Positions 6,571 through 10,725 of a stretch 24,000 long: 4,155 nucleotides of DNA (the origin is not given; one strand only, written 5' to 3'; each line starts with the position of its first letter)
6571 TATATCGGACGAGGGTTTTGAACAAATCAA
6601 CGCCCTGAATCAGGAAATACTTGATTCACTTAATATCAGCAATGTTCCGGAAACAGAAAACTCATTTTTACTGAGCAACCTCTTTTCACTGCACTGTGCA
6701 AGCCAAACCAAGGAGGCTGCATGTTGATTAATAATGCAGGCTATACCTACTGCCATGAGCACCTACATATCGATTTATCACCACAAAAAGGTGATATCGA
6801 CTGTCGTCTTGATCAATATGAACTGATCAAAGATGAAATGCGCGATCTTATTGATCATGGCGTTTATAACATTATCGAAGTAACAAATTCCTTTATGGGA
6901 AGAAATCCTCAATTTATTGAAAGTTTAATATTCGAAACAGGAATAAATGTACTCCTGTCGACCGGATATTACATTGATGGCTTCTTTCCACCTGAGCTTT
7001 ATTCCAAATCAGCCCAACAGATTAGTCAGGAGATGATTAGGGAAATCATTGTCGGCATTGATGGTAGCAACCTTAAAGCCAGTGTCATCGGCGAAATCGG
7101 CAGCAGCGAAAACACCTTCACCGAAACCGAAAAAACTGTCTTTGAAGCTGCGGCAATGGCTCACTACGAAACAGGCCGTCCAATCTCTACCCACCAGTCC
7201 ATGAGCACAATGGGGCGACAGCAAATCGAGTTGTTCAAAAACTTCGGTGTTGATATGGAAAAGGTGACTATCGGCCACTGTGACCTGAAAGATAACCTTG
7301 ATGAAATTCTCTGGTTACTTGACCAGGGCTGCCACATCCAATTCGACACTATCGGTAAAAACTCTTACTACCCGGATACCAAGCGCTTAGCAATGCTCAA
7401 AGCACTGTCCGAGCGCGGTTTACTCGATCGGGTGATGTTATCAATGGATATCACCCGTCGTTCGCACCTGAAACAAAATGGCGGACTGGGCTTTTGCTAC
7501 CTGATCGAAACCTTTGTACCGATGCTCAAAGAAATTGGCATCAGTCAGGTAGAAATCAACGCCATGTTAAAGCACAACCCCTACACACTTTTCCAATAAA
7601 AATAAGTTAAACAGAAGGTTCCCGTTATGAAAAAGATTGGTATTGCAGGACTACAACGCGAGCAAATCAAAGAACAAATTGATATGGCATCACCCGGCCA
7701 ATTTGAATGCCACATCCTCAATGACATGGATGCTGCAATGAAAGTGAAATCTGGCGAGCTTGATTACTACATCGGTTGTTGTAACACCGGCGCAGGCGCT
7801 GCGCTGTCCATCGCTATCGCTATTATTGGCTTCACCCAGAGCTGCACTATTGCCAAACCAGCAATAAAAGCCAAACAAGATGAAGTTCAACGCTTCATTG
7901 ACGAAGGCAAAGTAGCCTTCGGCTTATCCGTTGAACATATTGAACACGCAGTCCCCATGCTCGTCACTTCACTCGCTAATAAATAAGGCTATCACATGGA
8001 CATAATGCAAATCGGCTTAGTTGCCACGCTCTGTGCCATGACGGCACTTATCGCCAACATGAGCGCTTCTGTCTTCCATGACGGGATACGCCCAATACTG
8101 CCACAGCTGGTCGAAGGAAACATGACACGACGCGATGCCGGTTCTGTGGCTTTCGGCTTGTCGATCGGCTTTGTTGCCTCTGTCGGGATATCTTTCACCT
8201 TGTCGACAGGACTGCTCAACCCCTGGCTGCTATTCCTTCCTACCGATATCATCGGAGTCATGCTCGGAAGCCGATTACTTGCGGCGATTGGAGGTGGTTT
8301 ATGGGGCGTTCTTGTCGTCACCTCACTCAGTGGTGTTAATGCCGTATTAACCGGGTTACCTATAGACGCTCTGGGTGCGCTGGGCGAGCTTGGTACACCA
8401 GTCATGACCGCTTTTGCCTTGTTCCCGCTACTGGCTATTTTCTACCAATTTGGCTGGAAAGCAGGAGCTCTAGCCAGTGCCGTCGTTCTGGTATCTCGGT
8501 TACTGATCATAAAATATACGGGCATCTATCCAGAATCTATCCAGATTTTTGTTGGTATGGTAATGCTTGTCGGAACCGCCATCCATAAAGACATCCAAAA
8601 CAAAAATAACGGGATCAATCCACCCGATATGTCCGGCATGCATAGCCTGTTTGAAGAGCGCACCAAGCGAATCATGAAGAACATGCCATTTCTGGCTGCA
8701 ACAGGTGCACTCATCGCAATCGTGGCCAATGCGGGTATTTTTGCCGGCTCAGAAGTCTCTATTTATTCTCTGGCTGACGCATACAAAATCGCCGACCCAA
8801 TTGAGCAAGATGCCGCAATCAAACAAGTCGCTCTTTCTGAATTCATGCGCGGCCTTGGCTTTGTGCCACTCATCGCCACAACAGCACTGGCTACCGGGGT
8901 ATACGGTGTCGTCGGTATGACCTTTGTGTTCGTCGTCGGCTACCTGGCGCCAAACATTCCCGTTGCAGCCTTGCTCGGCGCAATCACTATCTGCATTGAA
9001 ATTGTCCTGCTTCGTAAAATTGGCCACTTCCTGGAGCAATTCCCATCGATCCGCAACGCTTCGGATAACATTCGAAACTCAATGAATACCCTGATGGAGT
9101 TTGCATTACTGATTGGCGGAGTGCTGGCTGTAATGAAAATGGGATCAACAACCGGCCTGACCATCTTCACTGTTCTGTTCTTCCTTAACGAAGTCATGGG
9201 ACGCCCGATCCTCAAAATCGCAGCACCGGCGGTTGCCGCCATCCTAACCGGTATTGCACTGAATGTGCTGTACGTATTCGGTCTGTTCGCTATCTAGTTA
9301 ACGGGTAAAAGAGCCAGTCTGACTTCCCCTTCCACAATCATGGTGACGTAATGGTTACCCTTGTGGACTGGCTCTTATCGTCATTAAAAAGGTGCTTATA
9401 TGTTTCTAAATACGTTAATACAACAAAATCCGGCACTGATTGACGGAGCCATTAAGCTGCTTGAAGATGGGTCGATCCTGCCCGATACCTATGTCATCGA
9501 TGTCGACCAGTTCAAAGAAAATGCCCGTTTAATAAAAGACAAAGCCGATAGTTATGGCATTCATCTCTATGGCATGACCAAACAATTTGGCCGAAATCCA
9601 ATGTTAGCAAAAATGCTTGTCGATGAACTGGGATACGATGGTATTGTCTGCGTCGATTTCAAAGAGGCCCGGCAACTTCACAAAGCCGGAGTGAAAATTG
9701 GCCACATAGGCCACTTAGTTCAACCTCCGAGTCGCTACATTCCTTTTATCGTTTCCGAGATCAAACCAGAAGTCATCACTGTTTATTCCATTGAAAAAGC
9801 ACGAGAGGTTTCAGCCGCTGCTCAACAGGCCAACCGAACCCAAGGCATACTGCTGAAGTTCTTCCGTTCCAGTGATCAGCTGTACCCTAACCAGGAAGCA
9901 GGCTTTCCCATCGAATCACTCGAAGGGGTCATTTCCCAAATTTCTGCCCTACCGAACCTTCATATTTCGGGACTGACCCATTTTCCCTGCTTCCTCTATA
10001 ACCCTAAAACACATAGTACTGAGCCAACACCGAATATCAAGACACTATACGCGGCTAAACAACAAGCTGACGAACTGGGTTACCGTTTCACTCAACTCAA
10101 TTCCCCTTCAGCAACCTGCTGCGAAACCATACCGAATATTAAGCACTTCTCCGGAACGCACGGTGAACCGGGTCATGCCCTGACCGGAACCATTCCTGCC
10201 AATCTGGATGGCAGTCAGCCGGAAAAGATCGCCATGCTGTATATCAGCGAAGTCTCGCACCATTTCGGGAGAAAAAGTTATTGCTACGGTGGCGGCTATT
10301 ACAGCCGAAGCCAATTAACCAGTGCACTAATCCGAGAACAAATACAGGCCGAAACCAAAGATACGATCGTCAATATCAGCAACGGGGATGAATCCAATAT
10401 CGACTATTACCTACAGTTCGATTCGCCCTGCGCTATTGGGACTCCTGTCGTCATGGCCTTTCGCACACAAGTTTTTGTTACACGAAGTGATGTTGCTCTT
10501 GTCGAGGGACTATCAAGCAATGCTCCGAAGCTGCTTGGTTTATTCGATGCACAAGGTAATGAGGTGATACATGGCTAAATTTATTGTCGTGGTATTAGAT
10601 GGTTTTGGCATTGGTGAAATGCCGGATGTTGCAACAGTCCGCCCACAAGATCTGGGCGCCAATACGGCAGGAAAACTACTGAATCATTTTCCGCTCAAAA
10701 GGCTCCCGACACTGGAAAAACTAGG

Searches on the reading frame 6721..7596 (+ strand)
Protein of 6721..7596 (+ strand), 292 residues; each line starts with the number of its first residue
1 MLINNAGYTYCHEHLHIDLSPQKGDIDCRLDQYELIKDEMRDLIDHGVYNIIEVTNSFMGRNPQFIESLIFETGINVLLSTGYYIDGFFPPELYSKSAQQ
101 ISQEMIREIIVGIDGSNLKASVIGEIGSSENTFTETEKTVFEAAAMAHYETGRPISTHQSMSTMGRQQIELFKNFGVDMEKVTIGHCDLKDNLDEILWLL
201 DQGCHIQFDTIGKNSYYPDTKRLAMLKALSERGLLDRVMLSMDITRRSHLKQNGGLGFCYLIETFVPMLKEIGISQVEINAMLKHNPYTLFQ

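Call 16: search_protein_families(library=pfam, proteins=[window:6721-7596:+], max_evalue=0.001)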
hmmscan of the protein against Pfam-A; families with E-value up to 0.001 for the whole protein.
window:6721-7596:+ (292 aa): 1 family
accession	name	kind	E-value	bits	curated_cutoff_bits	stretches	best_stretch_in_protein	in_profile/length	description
PF02126.24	PTE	-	8.2e-94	314.8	22.4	1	4-292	4-298/298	Phosphotriesterase family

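Call 78: search_protein_families(library=ncbifam, proteins=[window:6721-7596:+], max_evalue=0.00001)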
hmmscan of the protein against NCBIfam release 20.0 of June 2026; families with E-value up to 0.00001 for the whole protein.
window:6721-7596:+ (292 aa): 3 families
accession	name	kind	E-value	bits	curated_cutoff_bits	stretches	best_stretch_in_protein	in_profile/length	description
NF007373.0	PRK09875.1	equivalog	8.3e-140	465.4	486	1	2-292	2-292/292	phosphotriesterase-related protein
NF045706.1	PhFuoseLconase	equivalog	3.3e-25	88.9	630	1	5-289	16-322/332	phospho-furanose lactonase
NF041153.1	organophos_OPH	equivalog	2.4e-17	63.1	500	1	34-215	81-259/365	organophosphate hydrolase OPH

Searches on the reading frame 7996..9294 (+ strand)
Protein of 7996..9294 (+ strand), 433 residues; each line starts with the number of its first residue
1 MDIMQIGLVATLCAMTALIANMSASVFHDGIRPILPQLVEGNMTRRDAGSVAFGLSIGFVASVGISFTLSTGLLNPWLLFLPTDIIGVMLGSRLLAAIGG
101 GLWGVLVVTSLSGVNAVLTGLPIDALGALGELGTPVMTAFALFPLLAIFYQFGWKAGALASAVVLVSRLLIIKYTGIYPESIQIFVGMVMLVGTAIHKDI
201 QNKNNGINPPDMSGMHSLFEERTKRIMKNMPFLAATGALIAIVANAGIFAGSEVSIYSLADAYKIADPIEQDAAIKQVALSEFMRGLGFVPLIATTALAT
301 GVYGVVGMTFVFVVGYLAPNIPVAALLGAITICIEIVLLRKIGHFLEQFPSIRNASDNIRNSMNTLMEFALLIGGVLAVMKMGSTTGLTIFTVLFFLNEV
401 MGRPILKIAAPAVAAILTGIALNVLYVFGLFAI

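Call 16: search_protein_families(library=pfam, proteins=[window:7996-9294:+], max_evalue=0.001)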
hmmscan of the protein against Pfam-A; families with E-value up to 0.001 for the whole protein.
window:7996-9294:+ (433 aa): 1 family
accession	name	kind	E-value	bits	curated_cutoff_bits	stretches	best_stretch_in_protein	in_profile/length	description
PF10797.14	YhfT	-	1.3e-154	515.8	26.1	1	5-431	1-430/430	Protein of unknown function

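Call 78: search_protein_families(library=ncbifam, proteins=[window:7996-9294:+], max_evalue=0.00001)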
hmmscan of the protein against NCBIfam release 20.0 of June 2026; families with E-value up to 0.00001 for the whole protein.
window:7996-9294:+ (433 aa): 0 families

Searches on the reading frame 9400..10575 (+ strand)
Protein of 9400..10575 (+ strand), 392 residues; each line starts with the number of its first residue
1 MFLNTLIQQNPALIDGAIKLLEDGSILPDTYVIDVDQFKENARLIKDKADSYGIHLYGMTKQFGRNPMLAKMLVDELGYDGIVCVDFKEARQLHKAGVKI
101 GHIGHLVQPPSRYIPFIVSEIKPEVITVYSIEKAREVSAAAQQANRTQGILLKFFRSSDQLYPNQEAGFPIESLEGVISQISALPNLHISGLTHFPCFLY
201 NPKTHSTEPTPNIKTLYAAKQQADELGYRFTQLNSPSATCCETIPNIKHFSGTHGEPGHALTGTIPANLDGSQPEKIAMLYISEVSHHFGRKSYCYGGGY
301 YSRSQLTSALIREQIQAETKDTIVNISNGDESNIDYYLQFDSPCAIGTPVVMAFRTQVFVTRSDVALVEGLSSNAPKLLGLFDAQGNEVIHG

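Call 16: search_protein_families(library=pfam, proteins=[window:9400-10575:+], max_evalue=0.001)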
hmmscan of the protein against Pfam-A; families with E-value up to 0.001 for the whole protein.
window:9400-10575:+ (392 aa): 2 families
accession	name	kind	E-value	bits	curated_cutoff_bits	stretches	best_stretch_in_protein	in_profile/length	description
PF21279.3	YhfX-like_C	-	1.1e-34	119.3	27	1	280-378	1-97/97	YhfX-like, C-terminal domain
PF01168.26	Ala_racemase_N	-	2.5e-19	70.3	24.1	1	33-266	1-220/220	Alanine racemase, N-terminal domain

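Call 78: search_protein_families(library=ncbifam, proteins=[window:9400-10575:+], max_evalue=0.00001)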
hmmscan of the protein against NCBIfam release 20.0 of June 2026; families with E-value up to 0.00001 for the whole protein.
window:9400-10575:+ (392 aa): 0 families

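Call 90: search_solved_structures(query=window:9400-10575:+, max_evalue=0.001)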
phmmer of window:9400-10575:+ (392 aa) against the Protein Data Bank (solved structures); distinct sequences matched with E-value up to 0.001: 1.
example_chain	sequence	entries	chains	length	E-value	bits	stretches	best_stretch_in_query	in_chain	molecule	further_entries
4kbx_A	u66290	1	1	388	1.1e-121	409.6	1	1-388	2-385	Uncharacterized protein YhfX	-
